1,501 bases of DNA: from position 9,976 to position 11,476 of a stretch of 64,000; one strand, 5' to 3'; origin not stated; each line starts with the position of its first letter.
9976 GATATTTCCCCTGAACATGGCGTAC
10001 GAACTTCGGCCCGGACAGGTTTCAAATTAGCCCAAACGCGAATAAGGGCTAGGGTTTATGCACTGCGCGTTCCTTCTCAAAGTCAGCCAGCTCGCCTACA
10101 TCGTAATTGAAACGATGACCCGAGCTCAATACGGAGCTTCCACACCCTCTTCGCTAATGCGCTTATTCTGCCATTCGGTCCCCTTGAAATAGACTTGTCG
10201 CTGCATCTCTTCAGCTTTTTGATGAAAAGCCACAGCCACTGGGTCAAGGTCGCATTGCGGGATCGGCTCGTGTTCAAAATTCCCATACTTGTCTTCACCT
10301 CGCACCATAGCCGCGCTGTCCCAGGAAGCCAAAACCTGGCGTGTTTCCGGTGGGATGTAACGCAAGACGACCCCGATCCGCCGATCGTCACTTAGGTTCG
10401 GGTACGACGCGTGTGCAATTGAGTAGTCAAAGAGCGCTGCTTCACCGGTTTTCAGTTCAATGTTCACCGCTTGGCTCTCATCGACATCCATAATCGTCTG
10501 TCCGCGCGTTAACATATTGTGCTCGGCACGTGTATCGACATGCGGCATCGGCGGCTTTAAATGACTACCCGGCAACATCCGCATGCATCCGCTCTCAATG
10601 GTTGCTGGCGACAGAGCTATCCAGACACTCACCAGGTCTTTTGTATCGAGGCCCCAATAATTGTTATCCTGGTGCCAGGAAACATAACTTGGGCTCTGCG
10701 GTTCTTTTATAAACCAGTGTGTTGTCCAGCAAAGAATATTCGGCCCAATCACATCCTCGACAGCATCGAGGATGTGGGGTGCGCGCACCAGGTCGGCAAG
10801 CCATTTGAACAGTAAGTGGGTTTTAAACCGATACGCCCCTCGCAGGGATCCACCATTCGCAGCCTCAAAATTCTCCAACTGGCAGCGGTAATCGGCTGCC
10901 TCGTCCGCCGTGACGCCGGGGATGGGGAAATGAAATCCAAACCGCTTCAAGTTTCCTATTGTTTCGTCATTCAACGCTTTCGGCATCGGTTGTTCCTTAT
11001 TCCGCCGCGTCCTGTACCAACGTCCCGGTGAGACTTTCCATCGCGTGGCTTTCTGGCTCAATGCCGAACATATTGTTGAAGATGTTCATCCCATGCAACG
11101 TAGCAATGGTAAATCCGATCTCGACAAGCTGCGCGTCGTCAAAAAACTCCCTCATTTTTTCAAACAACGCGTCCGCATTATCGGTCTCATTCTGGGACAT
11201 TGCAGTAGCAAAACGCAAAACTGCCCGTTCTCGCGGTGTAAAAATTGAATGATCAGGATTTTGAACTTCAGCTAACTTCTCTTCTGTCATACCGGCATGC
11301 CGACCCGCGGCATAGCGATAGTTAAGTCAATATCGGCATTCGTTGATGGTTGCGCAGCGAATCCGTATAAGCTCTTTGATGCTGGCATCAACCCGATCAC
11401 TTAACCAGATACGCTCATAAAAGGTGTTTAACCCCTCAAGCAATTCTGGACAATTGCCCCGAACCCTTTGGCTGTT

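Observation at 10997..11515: AhpD/CMD-family gene with an in-frame UGA exactly at the redox CxxC cysteine: candidate CxxU selenoprotein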

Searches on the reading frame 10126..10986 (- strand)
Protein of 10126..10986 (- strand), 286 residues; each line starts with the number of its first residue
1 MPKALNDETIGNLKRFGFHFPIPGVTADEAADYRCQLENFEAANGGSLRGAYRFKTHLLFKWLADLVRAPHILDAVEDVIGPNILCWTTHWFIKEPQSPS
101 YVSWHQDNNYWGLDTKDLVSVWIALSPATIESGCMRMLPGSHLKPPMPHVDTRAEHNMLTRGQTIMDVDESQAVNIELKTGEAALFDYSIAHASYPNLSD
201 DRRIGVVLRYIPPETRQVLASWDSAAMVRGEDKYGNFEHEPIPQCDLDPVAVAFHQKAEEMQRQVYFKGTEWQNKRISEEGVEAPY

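Call 44: search_protein_families(library=pfam, proteins=[window:10126-10986:-], max_evalue=0.00001)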
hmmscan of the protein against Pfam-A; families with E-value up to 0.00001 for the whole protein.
window:10126-10986:- (286 aa): 1 family
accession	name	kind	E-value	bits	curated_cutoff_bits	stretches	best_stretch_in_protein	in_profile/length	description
PF05721.19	PhyH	-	5e-30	105.8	22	1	64-204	62-212/213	Phytanoyl-CoA dioxygenase (PhyH)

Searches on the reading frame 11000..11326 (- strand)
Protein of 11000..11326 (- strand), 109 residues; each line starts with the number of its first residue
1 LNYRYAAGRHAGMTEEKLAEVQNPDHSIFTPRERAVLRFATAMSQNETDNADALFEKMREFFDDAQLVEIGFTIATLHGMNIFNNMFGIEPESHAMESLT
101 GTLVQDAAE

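Call 45: search_protein_representatives(protein=window:11000-11326:-)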
Query: 109 residues. Proteins with E-value up to 0.001 (for the whole library): 323; up to 1e-10: 11; up to 1e-30: 1. The best 150 are listed.
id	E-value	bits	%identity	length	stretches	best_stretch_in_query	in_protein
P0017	5.3e-32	126.3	67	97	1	13-105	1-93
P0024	1.2e-27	112.2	55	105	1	1-100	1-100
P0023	1.7e-19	86.2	66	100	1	44-107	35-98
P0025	1.7e-19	86.2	60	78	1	28-102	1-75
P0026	6.1e-19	84.4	52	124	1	13-93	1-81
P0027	3.2e-15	72.5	61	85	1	43-109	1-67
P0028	2.6e-13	66.3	62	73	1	48-102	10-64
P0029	6.9e-13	65.0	40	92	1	3-91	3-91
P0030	7.7e-13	64.8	56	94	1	13-80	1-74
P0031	2.8e-11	59.8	55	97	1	47-104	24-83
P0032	5.9e-11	58.8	31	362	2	3-93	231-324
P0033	1.3e-10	57.7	31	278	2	9-94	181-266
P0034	1.5e-10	57.4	39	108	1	4-92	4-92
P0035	1.6e-10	57.4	30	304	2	9-82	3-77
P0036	1.9e-10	57.2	37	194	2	8-83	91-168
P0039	1.3e-09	54.5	36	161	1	3-95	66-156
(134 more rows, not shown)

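Call 47: find_encoding_contigs(protein=P0024, flank=3000, max_places=2)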
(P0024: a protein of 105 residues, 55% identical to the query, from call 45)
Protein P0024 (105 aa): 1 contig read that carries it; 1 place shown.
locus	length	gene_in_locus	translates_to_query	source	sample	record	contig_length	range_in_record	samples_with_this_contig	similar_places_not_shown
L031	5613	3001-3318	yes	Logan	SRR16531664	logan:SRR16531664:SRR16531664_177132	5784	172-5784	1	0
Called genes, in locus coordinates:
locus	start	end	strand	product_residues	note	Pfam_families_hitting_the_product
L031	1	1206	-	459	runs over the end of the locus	?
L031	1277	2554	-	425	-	PF00355:Rieske, PF19301:LigXa_C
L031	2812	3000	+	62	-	-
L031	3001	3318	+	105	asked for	-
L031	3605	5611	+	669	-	?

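Call 48: find_encoding_contigs(protein=P0034, flank=3000, max_places=2)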
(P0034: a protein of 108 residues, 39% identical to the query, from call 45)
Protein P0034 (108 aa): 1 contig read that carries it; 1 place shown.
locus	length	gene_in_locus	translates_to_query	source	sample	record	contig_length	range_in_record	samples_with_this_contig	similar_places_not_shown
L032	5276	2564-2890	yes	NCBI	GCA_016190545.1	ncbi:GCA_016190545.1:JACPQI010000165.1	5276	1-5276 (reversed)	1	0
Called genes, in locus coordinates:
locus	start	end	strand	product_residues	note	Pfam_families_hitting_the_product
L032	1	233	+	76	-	?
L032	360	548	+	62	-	-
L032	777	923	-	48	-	-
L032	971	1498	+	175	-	PF13577:SnoaL_4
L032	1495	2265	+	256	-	PF00106:adh_short, PF08659:KR, PF23441:SDR, PF13561:adh_short_C2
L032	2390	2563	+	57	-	-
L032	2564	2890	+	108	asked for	-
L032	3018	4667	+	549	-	PF02776:TPP_enzyme_N, PF00205:TPP_enzyme_M, PF02775:TPP_enzyme_C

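Call 55: list_cluster_members(proteins=[window:11000-11290:-, window:12970-14604:+, window:30067-31710:-])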
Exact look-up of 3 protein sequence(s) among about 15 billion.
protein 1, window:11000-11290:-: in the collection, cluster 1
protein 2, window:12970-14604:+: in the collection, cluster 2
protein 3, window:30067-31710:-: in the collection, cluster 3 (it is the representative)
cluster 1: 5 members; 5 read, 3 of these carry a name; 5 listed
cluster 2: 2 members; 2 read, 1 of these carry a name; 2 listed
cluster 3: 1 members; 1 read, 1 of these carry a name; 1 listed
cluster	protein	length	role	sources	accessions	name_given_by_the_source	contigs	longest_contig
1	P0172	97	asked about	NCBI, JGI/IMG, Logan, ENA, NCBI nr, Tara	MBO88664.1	MAG: hypothetical protein CMP14_04010 [Rickettsiales bacterium] | hypothetical protein [Rickettsiales bacterium] | strand:- start:608 stop:901 length:294 start_codon:yes stop_codon:yes gene_type:complete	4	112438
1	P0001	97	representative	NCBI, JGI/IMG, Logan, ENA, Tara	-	strand:+ start:5757 stop:6050 length:294 start_codon:yes stop_codon:yes gene_type:complete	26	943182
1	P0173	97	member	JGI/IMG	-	alkylhydroperoxidase family enzyme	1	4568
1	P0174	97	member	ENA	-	-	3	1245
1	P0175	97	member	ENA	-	-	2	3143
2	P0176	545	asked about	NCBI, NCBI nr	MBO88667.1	MAG: dehydrogenase [Rickettsiales bacterium] | dehydrogenase [Rickettsiales bacterium]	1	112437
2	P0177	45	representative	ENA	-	-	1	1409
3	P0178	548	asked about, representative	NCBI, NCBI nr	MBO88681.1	MAG: electron transfer flavoprotein-ubiquinone oxidoreductase [Rickettsiales bacterium] | electron transfer flavoprotein-ubiquinone oxidoreductase [Rickettsiales bacterium]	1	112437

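Call 74: find_encoding_contigs(protein=P0039, flank=4000, max_places=2)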
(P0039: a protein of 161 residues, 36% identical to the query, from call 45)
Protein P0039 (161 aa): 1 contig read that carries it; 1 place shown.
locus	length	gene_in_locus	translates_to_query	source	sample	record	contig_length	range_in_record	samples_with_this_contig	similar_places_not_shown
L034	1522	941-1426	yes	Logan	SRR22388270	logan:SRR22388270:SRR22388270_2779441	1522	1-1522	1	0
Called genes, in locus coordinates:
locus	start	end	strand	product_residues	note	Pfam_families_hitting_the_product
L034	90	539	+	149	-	PF01042:Ribonuc_L-PSP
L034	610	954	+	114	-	-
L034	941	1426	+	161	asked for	PF02627:CMD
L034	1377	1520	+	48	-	?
